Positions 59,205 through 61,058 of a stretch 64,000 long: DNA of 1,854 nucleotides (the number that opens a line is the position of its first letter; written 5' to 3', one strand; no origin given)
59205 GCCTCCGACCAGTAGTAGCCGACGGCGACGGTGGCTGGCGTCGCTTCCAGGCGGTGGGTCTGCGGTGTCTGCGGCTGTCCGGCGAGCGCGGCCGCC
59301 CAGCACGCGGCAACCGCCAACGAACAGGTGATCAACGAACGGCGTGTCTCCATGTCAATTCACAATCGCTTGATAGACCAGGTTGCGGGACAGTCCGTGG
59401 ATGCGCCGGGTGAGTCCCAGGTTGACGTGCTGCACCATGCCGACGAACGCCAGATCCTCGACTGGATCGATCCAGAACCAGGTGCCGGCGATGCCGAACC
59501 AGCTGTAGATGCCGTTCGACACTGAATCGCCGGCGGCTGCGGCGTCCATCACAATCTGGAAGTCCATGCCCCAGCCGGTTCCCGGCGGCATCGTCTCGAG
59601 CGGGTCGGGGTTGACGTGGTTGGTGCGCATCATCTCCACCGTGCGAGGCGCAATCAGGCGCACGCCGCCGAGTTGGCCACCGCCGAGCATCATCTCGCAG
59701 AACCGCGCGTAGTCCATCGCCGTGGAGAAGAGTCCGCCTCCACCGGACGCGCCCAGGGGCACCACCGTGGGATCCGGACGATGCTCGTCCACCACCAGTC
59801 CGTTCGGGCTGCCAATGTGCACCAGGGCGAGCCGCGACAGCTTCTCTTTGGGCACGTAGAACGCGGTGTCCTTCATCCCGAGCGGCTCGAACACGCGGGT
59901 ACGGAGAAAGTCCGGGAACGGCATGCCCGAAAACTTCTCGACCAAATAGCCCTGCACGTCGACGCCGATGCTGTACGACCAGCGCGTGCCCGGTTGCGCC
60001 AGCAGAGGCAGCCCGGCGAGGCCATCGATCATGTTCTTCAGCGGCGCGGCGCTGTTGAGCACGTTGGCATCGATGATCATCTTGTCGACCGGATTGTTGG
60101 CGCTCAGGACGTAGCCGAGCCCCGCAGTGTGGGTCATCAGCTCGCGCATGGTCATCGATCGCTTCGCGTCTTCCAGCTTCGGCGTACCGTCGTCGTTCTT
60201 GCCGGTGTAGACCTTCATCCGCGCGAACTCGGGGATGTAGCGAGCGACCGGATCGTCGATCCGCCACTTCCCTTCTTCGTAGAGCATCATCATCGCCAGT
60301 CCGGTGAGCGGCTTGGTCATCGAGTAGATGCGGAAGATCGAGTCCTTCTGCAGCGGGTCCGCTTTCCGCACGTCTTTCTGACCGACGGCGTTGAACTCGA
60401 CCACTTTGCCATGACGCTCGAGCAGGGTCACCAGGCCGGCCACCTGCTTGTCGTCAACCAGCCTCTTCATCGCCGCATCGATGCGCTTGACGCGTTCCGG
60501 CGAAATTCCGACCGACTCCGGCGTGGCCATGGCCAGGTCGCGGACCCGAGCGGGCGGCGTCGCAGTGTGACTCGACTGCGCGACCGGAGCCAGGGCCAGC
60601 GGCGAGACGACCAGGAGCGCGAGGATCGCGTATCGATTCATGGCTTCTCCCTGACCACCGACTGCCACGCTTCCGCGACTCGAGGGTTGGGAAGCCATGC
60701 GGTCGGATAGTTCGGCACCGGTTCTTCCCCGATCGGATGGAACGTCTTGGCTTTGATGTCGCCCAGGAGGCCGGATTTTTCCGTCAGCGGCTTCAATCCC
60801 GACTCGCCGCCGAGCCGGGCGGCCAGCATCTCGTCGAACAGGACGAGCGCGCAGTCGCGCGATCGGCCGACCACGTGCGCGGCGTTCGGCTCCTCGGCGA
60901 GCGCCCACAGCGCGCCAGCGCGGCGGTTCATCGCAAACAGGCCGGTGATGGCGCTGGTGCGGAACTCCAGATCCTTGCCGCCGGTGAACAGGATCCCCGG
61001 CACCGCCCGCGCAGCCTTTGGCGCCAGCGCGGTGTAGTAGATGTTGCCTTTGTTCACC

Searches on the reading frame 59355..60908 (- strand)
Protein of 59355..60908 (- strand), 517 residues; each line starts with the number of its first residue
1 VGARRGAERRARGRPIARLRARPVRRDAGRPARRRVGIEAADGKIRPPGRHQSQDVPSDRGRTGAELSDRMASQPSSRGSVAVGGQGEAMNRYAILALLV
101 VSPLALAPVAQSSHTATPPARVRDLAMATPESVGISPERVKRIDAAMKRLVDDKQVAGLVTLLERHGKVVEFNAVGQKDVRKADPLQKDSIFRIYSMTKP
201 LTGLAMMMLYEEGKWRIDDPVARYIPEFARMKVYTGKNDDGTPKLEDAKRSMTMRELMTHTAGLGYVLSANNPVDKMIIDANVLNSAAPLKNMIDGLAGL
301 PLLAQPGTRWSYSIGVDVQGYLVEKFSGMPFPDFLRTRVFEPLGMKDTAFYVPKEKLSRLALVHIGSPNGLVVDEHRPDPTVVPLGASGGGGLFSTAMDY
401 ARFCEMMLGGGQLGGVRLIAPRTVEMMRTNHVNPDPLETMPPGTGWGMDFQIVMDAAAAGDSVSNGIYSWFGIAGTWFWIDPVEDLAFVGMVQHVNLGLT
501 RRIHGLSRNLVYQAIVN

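Call 34: search_protein_families(library=pfam, proteins=[window:59355-60908:-], max_evalue=0.00001)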
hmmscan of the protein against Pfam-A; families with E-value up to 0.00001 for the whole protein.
window:59355-60908:- (517 aa): 1 family
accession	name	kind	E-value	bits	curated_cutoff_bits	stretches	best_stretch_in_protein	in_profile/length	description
PF00144.29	Beta-lactamase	-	1.9e-67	228.3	27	1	143-495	1-311/329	Beta-lactamase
